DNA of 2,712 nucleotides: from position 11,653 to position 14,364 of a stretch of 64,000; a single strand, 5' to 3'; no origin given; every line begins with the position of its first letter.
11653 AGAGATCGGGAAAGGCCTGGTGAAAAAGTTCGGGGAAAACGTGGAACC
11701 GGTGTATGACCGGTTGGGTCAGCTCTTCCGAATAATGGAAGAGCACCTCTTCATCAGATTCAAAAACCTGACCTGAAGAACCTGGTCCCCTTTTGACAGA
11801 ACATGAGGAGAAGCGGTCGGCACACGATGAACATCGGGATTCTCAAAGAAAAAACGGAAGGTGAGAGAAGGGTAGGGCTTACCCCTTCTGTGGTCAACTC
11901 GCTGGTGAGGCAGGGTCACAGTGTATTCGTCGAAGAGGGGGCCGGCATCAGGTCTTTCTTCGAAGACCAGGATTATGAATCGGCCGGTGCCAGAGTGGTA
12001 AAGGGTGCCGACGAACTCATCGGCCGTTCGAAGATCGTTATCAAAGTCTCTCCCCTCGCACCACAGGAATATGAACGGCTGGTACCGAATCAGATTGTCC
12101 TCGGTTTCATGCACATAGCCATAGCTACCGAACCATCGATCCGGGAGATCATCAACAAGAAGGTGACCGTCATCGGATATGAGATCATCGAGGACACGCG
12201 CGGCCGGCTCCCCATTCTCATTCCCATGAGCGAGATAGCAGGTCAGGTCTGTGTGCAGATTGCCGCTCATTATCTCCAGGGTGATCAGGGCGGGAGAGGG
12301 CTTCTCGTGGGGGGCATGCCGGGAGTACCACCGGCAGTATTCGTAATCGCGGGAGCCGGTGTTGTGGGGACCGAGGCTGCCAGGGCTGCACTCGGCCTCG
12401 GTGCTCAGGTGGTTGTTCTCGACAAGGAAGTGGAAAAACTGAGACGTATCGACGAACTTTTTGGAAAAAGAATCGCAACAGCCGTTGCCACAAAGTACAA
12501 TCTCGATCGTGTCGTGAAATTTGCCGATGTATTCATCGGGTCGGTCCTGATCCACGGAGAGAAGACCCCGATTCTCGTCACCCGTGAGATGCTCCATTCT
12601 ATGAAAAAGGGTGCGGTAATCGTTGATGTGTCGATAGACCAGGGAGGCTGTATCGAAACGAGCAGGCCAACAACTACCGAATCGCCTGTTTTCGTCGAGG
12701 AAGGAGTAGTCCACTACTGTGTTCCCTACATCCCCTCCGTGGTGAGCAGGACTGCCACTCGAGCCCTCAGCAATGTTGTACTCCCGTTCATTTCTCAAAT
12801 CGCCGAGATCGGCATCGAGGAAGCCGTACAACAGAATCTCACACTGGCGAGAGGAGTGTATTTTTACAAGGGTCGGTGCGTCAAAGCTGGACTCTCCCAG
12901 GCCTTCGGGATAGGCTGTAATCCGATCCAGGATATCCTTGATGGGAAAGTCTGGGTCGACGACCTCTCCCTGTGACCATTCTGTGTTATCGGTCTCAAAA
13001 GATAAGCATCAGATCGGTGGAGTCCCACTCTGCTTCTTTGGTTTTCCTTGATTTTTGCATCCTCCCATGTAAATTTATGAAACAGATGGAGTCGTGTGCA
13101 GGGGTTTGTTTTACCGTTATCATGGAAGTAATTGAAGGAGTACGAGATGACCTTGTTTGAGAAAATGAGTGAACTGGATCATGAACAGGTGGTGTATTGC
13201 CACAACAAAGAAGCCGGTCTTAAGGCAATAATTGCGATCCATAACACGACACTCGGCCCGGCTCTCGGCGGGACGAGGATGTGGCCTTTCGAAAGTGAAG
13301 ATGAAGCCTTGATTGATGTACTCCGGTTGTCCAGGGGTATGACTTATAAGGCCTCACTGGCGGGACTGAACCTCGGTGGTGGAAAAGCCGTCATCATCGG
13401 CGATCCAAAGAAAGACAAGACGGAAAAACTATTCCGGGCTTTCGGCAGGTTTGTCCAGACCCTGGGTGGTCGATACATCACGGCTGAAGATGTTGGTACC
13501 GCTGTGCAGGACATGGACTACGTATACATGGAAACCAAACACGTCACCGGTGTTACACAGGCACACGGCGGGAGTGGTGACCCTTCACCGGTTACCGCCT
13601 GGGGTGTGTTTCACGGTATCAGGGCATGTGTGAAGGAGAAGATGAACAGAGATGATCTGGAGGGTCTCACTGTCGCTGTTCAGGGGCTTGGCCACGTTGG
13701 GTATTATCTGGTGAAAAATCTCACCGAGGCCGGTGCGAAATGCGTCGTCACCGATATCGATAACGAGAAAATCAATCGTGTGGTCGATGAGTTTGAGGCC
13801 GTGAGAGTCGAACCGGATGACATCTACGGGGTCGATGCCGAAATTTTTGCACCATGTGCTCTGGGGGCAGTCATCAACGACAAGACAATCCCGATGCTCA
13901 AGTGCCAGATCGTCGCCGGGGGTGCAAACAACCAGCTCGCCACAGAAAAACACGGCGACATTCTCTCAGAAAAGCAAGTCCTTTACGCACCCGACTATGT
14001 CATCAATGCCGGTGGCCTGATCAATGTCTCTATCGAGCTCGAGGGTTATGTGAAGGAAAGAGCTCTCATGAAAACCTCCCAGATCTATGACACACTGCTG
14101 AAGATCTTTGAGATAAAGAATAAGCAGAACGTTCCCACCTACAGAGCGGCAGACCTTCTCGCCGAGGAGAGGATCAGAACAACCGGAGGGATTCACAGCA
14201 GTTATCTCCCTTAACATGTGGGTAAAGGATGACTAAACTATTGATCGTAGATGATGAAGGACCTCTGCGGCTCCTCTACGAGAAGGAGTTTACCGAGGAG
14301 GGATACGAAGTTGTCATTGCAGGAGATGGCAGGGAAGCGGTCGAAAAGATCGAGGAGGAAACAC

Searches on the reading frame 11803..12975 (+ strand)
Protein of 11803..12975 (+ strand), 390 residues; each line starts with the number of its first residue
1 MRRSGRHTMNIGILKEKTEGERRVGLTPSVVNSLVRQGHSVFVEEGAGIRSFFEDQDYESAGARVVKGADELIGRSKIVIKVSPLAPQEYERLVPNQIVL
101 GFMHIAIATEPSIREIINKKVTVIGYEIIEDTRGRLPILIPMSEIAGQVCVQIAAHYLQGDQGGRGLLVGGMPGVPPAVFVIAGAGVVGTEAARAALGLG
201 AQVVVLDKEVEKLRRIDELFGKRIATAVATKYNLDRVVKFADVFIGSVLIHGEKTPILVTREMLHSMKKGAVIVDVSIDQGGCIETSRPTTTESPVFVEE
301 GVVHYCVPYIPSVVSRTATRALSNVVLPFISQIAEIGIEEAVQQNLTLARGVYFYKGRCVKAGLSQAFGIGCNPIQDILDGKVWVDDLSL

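Call 20: search_protein_families(library=pfam, proteins=[window:11803-12975:+], max_evalue=0.0001)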
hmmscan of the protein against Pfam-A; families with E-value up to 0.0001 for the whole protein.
window:11803-12975:+ (390 aa): 3 families
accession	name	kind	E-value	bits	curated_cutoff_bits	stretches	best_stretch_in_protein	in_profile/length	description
PF01262.27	AlaDh_PNT_C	-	5.7e-73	245.3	23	1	150-360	1-212/214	Alanine dehydrogenase/PNT, C-terminal domain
PF05222.21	AlaDh_PNT_N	-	9.3e-41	139.7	30.4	1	12-146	1-136/136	Alanine dehydrogenase/PNT, N-terminal domain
PF02826.25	2-Hacid_dh_C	-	1.3e-08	34.9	25.1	1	180-277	39-127/178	D-isomer specific 2-hydroxyacid dehydrogenase, NAD binding domain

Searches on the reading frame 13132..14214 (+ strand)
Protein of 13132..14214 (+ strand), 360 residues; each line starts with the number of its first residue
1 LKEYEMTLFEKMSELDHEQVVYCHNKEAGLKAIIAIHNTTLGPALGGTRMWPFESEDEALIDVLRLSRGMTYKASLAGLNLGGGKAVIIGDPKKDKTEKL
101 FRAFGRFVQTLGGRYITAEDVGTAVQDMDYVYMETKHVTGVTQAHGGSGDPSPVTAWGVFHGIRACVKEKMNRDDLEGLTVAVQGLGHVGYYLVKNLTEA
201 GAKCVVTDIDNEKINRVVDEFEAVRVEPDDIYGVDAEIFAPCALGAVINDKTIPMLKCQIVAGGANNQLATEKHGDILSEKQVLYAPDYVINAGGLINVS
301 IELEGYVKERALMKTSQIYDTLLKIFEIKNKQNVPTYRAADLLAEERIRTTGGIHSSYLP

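Call 20: search_protein_families(library=pfam, proteins=[window:13132-14214:+], max_evalue=0.0001)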
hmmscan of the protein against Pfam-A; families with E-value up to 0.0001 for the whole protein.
window:13132-14214:+ (360 aa): 2 families
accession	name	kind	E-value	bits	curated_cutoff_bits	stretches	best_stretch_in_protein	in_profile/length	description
PF02812.23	ELFV_dehydrog_N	-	1.1e-33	116.1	25.3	1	17-137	1-129/129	Glu/Leu/Phe/Val dehydrogenase, dimerisation domain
PF00208.27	ELFV_dehydrog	-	4e-22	79.5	23.4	2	218-306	89-184/241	Glutamate/Leucine/Phenylalanine/Valine dehydrogenase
